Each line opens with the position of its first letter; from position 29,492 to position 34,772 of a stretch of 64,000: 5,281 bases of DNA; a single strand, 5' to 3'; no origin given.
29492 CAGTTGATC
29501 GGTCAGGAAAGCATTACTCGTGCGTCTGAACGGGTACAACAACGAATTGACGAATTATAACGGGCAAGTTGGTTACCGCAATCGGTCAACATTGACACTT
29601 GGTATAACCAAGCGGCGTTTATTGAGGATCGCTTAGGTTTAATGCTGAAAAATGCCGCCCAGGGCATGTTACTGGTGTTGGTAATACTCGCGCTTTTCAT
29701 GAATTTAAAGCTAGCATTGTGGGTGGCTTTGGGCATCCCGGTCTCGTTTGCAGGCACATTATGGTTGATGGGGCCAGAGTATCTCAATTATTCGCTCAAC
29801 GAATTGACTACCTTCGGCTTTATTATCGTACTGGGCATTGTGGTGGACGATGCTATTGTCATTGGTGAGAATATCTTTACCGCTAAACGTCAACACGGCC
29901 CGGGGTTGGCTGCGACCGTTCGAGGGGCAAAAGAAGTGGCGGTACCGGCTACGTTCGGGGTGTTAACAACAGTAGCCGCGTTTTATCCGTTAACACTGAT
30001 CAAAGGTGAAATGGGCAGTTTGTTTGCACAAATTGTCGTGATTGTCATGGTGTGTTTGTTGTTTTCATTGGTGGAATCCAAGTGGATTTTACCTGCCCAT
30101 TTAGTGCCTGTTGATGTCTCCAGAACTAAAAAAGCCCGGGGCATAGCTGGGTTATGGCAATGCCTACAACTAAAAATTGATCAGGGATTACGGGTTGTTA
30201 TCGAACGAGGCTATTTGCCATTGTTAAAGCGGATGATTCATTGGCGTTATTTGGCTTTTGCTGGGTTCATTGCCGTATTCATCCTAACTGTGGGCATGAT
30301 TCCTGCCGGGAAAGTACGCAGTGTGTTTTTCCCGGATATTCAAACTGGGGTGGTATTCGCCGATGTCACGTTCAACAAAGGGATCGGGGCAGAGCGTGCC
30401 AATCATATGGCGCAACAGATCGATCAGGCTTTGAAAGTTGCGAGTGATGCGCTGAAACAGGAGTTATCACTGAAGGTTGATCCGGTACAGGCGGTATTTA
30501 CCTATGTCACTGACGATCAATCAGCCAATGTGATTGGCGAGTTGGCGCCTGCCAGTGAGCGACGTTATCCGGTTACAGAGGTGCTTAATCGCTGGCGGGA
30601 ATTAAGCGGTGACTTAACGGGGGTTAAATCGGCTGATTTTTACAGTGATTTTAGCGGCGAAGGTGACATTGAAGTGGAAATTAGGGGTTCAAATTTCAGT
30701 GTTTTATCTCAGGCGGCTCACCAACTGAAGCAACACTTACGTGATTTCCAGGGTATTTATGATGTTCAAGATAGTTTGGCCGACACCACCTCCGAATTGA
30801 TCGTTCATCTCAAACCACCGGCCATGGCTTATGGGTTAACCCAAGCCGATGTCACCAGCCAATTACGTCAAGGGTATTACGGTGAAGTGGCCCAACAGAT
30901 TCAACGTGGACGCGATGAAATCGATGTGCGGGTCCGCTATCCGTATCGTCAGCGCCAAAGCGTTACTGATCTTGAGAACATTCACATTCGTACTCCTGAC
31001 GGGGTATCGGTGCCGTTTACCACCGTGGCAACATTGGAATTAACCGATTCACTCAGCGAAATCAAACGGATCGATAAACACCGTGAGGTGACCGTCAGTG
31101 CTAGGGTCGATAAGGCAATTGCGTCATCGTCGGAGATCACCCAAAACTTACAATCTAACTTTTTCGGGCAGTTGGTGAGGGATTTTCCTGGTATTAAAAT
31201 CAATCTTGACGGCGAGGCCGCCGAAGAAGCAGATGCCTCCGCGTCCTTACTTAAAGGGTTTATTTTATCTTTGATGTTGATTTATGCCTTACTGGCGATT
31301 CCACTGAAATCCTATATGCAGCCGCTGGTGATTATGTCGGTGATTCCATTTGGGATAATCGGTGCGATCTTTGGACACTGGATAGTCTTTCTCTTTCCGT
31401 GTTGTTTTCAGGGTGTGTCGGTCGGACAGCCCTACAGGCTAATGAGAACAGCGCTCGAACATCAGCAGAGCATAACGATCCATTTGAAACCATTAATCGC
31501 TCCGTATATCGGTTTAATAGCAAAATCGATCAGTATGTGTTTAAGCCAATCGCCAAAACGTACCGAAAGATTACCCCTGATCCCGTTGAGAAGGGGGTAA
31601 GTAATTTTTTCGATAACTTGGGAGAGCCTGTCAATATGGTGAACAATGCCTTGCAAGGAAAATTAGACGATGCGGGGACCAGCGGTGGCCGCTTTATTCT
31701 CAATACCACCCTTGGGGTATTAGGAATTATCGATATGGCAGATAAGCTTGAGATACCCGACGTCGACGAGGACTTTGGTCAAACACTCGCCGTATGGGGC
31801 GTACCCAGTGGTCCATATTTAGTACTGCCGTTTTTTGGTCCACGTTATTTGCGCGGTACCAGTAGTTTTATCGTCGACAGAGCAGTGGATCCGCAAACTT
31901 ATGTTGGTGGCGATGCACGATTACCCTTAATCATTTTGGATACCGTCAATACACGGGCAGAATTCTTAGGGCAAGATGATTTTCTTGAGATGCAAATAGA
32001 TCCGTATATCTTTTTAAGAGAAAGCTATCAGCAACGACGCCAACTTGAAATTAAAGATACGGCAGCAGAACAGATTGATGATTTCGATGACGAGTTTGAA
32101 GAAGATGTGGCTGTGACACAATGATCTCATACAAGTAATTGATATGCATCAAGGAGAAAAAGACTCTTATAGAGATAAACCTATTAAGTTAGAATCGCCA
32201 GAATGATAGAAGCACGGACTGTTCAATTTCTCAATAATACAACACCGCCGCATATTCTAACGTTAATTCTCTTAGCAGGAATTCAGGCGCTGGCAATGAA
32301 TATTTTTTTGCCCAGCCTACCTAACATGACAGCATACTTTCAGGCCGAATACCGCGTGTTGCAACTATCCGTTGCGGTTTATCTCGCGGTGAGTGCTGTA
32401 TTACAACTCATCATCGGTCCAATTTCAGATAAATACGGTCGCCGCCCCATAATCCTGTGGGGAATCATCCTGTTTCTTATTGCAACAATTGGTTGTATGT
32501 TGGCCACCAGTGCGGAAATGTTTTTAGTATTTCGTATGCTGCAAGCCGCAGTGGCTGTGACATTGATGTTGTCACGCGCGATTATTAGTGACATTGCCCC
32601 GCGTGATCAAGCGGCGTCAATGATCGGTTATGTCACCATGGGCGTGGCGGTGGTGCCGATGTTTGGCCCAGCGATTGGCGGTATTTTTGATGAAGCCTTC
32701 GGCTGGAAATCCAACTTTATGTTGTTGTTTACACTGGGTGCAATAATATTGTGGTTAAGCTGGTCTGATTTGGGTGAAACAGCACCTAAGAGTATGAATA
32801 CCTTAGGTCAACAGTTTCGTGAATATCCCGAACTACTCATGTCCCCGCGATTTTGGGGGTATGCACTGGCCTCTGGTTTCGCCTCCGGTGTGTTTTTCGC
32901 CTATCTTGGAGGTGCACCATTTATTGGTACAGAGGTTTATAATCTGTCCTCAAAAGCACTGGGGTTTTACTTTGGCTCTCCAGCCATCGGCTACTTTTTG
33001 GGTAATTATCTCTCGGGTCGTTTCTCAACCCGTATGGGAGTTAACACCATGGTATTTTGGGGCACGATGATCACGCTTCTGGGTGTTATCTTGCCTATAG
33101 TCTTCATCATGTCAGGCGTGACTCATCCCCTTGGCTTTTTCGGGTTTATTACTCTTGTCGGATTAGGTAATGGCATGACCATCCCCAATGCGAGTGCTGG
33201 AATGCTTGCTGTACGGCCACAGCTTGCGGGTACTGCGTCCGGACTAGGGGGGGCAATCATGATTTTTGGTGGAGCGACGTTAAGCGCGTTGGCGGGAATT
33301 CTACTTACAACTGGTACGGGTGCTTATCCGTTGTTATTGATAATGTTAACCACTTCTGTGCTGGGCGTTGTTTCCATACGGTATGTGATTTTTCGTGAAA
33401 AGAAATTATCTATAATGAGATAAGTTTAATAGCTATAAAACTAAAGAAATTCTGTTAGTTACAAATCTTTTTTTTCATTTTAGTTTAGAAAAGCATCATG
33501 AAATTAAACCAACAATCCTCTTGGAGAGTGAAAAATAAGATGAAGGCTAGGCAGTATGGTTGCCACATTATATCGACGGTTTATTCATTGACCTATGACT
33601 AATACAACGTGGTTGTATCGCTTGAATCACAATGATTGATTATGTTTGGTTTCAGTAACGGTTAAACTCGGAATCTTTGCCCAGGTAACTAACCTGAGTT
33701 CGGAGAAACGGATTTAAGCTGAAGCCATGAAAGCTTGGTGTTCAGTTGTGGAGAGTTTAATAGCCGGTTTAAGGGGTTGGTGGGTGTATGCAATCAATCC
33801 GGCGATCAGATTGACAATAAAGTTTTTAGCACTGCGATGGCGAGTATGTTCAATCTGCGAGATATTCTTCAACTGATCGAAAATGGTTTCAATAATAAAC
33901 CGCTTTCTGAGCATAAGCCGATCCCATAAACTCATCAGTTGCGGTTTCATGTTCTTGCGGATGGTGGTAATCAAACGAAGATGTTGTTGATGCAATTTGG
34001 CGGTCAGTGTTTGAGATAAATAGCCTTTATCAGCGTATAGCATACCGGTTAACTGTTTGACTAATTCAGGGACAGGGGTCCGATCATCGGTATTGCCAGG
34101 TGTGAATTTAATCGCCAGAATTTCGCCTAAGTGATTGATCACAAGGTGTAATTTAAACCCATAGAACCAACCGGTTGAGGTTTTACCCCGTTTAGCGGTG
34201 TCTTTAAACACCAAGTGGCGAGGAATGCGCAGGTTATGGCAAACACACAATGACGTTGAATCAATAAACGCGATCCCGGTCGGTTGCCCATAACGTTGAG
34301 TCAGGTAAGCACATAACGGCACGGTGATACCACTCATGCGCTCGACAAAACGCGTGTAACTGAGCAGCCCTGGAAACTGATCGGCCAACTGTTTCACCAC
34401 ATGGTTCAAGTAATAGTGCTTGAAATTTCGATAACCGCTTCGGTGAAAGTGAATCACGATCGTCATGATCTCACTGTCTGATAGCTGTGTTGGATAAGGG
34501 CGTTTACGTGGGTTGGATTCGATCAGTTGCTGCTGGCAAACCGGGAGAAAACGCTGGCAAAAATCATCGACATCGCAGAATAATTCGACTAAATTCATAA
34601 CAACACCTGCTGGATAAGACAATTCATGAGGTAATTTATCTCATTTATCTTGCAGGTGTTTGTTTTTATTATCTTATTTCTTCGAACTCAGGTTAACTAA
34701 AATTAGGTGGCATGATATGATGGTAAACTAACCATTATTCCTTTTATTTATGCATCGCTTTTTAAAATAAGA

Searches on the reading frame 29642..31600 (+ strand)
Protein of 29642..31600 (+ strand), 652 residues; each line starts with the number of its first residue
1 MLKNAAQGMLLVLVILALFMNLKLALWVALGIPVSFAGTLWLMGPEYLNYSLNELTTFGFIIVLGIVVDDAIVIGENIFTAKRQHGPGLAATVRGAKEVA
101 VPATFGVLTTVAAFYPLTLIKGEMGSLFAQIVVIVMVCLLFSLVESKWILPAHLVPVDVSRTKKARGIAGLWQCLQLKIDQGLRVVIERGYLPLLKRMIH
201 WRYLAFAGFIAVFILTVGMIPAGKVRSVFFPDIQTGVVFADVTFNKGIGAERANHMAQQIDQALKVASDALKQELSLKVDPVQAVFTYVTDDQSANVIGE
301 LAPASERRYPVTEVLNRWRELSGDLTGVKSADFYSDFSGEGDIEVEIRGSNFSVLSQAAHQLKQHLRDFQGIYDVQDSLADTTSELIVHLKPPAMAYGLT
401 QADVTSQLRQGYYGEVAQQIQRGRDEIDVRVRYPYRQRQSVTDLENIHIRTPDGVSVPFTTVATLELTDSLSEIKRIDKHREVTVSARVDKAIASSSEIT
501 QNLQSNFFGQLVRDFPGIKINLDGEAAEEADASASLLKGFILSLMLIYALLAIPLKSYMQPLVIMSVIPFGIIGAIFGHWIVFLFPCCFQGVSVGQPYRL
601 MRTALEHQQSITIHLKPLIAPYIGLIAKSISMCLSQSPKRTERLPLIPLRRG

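Call 68: search_protein_families(library=pfam, proteins=[window:29642-31600:+], max_evalue=0.00001)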
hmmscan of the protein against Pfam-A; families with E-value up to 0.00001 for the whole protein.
window:29642-31600:+ (652 aa): 1 family
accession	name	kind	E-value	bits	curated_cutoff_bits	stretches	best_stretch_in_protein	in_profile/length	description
PF00873.25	ACR_tran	-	4.7e-78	263.4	28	1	6-582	338-910/1021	AcrB/AcrD/AcrF family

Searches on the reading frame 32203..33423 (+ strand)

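Call 68: search_protein_families(library=pfam, proteins=[window:32203-33423:+], max_evalue=0.00001)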
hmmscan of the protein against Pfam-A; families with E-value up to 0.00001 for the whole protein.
window:32203-33423:+ (406 aa): 2 families
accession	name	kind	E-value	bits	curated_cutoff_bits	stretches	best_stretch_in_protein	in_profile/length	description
PF07690.21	MFS_1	-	2.2e-47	162.1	33.4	2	21-357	1-343/347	Major Facilitator Superfamily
PF00083.30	Sugar_tr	-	7.8e-10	38.7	22.3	1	52-183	47-185/452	Sugar (and other) transporter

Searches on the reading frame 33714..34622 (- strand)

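Call 7: search_protein_families(library=pfam, proteins=[window:33714-34622:-], max_evalue=0.01)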
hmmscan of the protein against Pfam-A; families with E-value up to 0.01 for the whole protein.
window:33714-34622:- (302 aa): 2 families
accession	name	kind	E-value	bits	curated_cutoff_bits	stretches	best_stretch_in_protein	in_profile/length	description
PF13612.12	DDE_Tnp_1_3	-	3.1e-77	258.3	27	1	112-264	2-154/155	Transposase DDE domain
PF01609.27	DDE_Tnp_1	-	2.4e-21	76.8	23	1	115-279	4-198/200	Transposase DDE domain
